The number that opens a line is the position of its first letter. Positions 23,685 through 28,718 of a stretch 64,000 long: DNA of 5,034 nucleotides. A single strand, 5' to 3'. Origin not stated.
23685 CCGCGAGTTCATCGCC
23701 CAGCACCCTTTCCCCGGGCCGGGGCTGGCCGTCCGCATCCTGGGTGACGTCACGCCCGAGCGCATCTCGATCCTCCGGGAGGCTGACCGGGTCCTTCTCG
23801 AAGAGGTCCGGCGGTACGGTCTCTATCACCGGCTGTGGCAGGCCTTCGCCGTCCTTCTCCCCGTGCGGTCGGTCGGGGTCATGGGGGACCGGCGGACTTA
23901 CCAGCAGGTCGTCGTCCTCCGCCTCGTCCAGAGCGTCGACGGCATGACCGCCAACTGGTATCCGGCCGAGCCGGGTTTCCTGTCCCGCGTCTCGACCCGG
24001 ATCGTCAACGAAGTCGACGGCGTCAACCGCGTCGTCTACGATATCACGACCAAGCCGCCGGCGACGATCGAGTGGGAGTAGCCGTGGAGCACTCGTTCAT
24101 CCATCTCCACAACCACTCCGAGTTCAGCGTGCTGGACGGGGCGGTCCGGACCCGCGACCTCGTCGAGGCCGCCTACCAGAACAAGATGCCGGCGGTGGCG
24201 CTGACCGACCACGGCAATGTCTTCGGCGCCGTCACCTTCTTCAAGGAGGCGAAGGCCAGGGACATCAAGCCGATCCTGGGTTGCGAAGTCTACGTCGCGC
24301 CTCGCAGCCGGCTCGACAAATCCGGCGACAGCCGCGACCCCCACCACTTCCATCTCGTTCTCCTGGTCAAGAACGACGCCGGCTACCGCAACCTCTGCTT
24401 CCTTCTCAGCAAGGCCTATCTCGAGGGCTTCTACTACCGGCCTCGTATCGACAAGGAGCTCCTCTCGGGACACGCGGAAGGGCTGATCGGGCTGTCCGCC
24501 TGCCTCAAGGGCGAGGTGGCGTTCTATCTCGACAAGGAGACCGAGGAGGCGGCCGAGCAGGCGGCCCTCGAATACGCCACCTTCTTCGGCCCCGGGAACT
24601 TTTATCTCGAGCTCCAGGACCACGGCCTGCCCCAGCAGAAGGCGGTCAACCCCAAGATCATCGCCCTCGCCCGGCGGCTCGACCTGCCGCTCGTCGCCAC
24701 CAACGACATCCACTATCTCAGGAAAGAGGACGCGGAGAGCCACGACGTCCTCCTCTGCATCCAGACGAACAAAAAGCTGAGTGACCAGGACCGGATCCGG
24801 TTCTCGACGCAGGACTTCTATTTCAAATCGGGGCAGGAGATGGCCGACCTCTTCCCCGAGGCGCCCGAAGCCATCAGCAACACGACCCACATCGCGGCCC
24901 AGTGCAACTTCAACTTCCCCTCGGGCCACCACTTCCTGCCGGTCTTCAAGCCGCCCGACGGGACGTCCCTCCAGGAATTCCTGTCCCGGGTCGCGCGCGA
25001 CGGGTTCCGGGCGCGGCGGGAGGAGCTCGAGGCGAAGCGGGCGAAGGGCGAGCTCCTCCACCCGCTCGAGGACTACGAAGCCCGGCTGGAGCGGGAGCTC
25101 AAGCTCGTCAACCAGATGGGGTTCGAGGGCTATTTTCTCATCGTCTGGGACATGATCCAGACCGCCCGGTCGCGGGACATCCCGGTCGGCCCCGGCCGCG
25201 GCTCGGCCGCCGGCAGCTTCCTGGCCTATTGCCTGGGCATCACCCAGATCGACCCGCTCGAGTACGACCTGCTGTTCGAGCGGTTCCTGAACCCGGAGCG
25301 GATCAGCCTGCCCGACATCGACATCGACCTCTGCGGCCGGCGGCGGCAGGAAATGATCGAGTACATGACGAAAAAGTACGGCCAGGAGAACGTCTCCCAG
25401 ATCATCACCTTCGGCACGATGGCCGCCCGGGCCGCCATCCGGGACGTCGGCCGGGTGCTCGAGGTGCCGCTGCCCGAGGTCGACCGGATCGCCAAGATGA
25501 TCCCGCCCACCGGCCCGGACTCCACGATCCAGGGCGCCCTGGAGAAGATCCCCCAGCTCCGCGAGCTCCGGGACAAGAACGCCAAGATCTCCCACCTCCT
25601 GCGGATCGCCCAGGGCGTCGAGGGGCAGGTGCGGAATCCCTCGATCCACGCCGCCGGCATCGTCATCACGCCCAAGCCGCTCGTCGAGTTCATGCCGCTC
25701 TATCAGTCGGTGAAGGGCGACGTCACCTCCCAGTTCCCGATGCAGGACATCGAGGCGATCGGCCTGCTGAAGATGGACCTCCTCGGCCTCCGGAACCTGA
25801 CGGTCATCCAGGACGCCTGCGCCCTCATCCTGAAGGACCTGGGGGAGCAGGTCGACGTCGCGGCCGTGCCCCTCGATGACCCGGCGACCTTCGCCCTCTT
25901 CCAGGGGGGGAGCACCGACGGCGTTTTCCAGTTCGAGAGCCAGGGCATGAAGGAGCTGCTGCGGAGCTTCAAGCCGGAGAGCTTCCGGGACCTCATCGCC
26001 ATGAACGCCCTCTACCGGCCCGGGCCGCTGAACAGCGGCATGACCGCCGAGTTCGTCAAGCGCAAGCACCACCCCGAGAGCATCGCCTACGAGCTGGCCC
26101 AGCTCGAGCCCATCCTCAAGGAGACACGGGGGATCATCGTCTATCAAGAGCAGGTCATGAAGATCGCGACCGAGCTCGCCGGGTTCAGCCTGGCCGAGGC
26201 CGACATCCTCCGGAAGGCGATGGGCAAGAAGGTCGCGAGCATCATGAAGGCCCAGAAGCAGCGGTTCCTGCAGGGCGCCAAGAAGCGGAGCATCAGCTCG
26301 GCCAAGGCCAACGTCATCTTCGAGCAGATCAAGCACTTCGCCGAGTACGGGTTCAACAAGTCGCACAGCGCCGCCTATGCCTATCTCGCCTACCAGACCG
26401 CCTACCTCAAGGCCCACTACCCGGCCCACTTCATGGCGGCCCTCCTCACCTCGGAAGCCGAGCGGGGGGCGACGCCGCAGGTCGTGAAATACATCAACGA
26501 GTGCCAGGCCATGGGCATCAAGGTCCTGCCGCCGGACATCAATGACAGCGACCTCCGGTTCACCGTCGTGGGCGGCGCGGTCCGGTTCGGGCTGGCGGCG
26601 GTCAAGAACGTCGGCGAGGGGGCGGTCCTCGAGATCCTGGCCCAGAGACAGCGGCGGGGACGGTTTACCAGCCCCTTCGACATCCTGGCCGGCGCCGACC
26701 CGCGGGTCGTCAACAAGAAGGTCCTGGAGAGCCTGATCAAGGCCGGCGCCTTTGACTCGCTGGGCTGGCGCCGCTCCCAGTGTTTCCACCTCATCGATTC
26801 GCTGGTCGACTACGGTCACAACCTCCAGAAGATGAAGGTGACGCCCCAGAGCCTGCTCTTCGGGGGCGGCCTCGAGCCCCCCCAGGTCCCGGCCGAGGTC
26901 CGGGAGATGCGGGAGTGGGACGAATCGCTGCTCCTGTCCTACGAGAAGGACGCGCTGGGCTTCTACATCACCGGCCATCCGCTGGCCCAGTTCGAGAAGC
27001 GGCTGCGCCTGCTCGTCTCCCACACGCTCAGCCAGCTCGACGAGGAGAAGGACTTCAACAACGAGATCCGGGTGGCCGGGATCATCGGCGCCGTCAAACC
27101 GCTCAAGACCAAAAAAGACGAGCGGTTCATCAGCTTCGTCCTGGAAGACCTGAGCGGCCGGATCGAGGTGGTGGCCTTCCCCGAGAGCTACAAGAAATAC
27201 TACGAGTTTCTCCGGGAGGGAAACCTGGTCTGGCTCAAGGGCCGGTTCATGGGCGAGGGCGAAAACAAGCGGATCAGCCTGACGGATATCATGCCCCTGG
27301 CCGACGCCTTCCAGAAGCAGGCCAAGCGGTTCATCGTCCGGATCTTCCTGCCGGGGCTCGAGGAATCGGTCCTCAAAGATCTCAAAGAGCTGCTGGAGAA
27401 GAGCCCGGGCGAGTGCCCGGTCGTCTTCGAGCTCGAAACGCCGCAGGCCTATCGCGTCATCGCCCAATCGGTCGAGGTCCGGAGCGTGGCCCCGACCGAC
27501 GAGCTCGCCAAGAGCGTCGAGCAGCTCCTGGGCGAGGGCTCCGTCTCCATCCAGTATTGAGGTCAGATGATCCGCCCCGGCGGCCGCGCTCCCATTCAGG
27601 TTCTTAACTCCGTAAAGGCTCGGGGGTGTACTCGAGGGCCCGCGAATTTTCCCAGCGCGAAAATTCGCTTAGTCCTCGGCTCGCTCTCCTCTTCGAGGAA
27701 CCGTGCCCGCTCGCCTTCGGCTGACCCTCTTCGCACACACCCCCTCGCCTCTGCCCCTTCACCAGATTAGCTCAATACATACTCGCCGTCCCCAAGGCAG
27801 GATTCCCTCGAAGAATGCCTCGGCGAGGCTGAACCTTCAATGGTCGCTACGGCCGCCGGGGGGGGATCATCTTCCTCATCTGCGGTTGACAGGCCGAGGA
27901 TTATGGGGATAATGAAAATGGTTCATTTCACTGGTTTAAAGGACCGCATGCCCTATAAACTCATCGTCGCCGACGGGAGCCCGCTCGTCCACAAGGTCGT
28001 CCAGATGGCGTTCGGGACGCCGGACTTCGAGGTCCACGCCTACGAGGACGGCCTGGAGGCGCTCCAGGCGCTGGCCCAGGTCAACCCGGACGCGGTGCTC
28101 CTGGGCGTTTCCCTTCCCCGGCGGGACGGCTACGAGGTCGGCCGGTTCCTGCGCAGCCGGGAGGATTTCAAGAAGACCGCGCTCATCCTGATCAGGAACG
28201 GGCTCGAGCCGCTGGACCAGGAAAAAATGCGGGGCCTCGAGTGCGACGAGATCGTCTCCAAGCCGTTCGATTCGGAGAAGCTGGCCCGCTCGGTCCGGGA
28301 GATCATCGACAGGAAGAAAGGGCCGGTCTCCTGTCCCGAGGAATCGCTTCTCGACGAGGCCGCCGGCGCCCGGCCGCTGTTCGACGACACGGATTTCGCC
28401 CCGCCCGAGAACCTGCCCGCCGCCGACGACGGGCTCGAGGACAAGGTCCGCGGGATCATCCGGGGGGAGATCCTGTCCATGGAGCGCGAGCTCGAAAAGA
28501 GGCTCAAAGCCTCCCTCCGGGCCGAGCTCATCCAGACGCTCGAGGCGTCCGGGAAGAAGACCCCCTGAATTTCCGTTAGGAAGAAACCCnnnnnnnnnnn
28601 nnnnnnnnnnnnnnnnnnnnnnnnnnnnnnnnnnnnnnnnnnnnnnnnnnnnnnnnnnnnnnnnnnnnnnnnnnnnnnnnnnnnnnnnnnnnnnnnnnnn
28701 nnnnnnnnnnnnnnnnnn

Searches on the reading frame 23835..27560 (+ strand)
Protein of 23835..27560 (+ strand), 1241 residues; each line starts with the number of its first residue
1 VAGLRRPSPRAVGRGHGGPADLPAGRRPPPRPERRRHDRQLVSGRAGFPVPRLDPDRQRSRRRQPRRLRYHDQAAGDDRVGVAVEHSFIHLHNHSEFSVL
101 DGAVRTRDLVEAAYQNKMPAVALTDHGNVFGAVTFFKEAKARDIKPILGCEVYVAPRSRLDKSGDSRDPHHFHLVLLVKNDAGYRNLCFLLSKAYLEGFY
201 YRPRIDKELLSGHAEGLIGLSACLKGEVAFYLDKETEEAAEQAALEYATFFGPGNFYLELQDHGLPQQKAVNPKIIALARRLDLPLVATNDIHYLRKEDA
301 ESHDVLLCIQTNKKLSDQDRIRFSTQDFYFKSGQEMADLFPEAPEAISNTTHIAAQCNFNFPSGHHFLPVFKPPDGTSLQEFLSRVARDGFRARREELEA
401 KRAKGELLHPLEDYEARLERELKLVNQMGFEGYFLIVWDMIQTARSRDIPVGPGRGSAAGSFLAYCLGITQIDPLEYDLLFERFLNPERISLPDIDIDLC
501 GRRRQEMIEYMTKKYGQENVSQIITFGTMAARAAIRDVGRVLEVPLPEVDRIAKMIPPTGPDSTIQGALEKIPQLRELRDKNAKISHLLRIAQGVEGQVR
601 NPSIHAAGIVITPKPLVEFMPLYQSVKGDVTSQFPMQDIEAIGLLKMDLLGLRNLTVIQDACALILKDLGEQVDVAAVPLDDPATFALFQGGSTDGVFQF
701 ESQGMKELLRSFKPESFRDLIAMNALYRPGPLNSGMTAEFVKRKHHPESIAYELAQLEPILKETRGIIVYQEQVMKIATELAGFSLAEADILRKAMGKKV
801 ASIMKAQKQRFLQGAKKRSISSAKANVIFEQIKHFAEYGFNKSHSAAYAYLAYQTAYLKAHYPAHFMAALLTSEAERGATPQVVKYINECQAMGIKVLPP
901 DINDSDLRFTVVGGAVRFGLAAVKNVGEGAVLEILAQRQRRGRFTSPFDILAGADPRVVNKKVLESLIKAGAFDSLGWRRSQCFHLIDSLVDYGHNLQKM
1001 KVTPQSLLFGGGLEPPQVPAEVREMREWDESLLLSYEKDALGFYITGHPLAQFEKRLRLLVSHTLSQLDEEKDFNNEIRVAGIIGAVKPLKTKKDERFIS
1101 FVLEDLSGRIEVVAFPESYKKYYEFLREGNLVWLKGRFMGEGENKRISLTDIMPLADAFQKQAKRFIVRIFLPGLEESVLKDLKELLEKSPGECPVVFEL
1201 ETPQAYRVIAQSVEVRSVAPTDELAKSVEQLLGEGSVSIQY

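Call 43: search_protein_families(library=pfam, proteins=[window:23835-27560:+], max_evalue=0.0001)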
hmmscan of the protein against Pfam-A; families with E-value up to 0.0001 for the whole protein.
window:23835-27560:+ (1241 aa): 5 families
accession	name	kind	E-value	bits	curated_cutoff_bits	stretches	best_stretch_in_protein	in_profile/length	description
PF07733.18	DNA_pol3_alpha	-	3.2e-97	325.6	23.9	1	411-651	20-260/260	Bacterial DNA polymerase III alpha NTPase domain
PF17657.6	DNA_pol3_finger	-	9.2e-62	207.7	22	1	654-818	1-165/166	Bacterial DNA polymerase III alpha subunit finger domain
PF02811.25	PHP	-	3e-56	190.7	26.4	1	90-263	1-164/164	PHP domain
PF14579.12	HHH_6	-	1.2e-28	99.6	25.6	1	894-982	1-89/90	Helix-hairpin-helix motif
PF01336.31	tRNA_anti-codon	-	3.6e-09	36.9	27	1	1079-1154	2-74/75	OB-fold nucleic acid binding domain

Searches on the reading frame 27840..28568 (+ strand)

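Call 44: search_protein_families(library=pfam, proteins=[window:27840-28568:+], max_evalue=0.0001)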
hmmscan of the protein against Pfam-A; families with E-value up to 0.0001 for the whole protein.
window:27840-28568:+ (242 aa): 1 family
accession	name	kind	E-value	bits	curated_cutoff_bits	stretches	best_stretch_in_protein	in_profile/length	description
PF00072.30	Response_reg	-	9e-13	48.8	30.2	1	42-152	2-110/111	Response regulator receiver domain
